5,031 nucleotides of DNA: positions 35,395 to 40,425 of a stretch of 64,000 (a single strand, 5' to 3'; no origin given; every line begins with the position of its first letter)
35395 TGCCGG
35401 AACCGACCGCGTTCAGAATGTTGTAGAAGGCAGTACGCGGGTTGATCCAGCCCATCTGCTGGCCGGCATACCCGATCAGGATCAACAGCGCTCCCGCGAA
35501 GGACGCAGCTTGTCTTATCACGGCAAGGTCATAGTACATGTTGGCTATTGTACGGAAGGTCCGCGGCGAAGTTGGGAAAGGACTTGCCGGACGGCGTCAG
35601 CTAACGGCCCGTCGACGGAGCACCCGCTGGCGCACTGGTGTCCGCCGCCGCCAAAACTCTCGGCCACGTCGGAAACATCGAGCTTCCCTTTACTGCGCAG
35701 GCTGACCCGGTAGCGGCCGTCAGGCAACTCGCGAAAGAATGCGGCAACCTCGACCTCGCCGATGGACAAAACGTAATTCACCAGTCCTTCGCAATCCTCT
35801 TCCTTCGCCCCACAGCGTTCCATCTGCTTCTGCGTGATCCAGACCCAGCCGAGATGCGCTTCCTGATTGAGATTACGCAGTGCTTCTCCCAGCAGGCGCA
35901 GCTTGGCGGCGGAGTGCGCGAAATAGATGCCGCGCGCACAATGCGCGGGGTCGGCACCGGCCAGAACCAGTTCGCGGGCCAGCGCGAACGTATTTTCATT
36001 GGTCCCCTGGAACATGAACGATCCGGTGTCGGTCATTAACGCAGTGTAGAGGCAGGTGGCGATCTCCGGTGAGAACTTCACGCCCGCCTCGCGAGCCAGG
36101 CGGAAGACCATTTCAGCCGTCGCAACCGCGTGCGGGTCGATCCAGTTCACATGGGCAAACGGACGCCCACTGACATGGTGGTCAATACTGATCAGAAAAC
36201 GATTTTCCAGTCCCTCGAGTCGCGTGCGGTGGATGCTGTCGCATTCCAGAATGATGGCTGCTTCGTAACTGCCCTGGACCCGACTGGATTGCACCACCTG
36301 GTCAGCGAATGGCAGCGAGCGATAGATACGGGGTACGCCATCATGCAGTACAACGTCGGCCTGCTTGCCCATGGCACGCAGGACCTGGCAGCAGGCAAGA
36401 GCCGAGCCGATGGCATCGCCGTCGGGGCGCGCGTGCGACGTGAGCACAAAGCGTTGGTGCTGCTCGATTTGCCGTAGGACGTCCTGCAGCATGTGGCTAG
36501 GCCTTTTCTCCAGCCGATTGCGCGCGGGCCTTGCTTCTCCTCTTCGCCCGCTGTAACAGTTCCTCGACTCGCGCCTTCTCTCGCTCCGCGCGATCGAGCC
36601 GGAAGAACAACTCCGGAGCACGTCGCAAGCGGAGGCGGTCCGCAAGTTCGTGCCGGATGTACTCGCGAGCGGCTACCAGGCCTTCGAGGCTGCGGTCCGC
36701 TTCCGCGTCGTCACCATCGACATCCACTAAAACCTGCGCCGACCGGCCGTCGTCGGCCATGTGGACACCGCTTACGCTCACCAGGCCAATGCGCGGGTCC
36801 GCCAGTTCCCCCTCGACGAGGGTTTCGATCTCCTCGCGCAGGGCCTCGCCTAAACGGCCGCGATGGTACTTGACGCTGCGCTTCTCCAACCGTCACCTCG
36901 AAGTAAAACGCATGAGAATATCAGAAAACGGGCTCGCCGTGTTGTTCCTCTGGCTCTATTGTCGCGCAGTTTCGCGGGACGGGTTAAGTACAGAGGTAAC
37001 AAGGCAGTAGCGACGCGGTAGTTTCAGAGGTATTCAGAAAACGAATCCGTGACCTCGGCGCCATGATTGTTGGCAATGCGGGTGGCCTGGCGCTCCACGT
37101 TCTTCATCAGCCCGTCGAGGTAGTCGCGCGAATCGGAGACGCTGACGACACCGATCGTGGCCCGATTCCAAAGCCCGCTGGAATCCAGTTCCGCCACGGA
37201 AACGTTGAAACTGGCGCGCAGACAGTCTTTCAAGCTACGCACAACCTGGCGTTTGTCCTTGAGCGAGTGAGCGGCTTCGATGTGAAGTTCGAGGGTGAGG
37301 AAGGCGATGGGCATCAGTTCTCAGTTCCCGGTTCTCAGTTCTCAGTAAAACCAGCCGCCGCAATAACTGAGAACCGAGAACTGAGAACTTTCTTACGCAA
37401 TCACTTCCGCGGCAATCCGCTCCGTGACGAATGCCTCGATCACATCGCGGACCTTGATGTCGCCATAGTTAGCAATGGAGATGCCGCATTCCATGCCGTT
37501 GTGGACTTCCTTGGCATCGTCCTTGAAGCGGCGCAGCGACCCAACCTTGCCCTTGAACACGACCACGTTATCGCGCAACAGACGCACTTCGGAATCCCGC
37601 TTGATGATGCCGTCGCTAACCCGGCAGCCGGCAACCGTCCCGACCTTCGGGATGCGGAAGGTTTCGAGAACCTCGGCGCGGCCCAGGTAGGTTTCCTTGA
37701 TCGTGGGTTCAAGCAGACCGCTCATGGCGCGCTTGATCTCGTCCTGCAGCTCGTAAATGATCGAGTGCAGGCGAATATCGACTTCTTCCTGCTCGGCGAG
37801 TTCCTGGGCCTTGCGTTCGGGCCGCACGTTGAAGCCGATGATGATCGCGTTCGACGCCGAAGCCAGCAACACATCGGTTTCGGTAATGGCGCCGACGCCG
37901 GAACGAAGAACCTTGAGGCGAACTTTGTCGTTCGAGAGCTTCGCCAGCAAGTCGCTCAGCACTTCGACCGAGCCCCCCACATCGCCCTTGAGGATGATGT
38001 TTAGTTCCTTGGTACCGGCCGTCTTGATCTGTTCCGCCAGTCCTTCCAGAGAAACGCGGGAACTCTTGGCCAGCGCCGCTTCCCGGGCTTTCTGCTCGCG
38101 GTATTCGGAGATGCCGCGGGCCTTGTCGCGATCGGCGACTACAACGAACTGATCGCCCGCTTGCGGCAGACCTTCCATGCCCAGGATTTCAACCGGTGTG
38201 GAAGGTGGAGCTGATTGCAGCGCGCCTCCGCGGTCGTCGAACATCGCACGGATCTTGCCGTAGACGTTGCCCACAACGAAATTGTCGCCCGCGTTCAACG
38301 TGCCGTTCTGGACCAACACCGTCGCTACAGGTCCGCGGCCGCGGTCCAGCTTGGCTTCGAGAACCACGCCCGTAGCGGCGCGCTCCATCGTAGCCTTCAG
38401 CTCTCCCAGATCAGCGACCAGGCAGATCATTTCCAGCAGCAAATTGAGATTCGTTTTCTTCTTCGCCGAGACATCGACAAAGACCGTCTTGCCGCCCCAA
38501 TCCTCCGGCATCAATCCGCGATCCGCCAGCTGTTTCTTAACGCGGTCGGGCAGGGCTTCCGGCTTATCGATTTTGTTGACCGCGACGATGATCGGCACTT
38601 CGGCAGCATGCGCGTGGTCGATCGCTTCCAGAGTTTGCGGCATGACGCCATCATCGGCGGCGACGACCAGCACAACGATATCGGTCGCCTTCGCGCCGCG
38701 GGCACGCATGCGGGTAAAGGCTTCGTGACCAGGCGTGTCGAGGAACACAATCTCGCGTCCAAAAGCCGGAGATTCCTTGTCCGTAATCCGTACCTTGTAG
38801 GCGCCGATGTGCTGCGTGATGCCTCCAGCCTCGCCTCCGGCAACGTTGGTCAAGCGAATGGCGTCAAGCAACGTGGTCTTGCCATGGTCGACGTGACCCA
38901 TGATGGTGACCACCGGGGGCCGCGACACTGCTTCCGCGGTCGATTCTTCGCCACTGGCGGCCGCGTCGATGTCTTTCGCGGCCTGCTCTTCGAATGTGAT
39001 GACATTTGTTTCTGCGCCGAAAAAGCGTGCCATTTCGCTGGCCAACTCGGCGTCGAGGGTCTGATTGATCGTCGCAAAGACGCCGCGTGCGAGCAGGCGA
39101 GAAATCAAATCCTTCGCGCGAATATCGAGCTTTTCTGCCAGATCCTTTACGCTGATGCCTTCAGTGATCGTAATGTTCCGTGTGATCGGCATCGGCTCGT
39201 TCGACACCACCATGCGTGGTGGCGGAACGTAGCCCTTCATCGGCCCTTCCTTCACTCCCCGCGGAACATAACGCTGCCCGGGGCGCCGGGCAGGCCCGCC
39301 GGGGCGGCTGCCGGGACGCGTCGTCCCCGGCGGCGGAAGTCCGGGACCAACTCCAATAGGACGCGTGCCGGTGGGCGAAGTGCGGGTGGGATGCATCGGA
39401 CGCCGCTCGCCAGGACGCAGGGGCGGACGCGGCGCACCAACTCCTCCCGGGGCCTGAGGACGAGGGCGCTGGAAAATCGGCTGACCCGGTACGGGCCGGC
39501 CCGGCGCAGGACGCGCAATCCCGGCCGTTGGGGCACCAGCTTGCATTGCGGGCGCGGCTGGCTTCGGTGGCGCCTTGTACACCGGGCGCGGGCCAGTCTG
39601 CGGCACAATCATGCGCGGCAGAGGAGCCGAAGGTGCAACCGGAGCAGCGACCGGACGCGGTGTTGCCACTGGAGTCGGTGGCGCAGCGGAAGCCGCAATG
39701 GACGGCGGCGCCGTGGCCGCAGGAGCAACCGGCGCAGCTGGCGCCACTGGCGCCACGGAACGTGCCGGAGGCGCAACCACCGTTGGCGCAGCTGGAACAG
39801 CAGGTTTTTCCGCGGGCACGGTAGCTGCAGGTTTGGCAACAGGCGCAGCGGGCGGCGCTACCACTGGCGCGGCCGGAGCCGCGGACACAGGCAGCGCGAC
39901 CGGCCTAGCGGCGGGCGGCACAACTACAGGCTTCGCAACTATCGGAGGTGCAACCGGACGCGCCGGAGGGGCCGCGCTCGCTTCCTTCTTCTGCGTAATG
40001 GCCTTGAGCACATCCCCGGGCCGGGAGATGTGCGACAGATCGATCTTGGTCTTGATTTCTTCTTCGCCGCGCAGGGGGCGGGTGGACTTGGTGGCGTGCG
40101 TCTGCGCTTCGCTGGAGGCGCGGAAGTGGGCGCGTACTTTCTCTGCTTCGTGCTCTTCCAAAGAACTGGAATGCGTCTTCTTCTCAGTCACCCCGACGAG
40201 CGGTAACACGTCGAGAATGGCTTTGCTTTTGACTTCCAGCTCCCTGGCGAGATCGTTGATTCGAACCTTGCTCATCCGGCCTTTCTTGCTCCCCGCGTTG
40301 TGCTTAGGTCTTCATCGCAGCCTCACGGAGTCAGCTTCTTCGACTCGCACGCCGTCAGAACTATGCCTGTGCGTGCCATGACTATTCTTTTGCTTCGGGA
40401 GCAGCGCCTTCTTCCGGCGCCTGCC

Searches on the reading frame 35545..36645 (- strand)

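Call 75: search_protein_families(library=pfam, proteins=[window:35545-36645:-], max_evalue=0.00001)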
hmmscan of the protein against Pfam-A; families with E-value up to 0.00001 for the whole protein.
window:35545-36645:- (366 aa): 2 families
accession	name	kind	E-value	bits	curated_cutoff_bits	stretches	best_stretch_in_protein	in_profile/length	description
PF01368.27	DHH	-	1.6e-16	61.2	28.1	1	66-202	2-124/125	DHH family, N-terminal domain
PF02272.25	DHHA1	-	4.3e-13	50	25.9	1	279-357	12-94/102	DHHA1 domain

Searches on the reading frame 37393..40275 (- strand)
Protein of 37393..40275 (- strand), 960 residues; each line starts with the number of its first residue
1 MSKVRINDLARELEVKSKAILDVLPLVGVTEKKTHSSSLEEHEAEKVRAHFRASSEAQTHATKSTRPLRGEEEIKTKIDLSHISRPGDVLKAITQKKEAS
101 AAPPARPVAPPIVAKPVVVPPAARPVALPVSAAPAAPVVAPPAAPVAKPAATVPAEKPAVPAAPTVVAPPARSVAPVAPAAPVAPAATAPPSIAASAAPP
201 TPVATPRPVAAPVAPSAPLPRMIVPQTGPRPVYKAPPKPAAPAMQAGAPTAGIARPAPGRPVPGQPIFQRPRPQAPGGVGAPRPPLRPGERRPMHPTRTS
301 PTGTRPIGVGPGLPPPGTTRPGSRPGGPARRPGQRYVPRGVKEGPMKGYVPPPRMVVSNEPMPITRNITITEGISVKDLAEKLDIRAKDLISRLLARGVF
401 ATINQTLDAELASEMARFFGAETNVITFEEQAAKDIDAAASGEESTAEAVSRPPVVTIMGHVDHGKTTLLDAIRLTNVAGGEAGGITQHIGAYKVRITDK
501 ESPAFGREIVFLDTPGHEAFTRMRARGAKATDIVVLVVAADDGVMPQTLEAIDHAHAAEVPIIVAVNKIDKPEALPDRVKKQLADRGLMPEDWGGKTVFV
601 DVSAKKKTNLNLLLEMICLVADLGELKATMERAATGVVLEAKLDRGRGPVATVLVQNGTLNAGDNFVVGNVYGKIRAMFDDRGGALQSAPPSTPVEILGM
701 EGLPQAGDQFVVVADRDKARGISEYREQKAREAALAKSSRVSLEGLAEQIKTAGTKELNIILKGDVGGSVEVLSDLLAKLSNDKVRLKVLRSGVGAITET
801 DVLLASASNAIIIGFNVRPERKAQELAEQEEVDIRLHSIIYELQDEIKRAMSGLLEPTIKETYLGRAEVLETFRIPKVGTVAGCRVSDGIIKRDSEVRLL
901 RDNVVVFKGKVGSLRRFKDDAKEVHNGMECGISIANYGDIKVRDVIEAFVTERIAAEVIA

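Call 74: search_protein_families(library=pfam, proteins=[window:37393-40275:-], max_evalue=0.00001)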
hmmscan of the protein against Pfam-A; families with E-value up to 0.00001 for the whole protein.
window:37393-40275:- (960 aa): 6 families
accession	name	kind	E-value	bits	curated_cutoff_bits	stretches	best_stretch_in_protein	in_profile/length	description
PF11987.13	IF-2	-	2.7e-41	140.6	27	1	734-848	3-117/117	Translation-initiation factor 2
PF00009.33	GTP_EFTU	-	1.6e-33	116.3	26.5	1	456-618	6-183/188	Elongation factor Tu GTP binding domain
PF22042.2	EF-G_D2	-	7e-31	106.6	27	1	634-713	2-84/84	Elongation factor G domain 2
PF04760.21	IF2_N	-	2.9e-25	88.2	25.3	2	371-421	1-52/53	Translation initiation factor IF-2, N-terminal region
PF03144.31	GTP_EFTU_D2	-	2.2e-12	47.7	30.3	1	879-943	1-69/73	Elongation factor Tu domain 2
PF01926.29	MMR_HSR1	-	3.5e-09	37.2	21.9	1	456-568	2-113/113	50S ribosome-binding GTPase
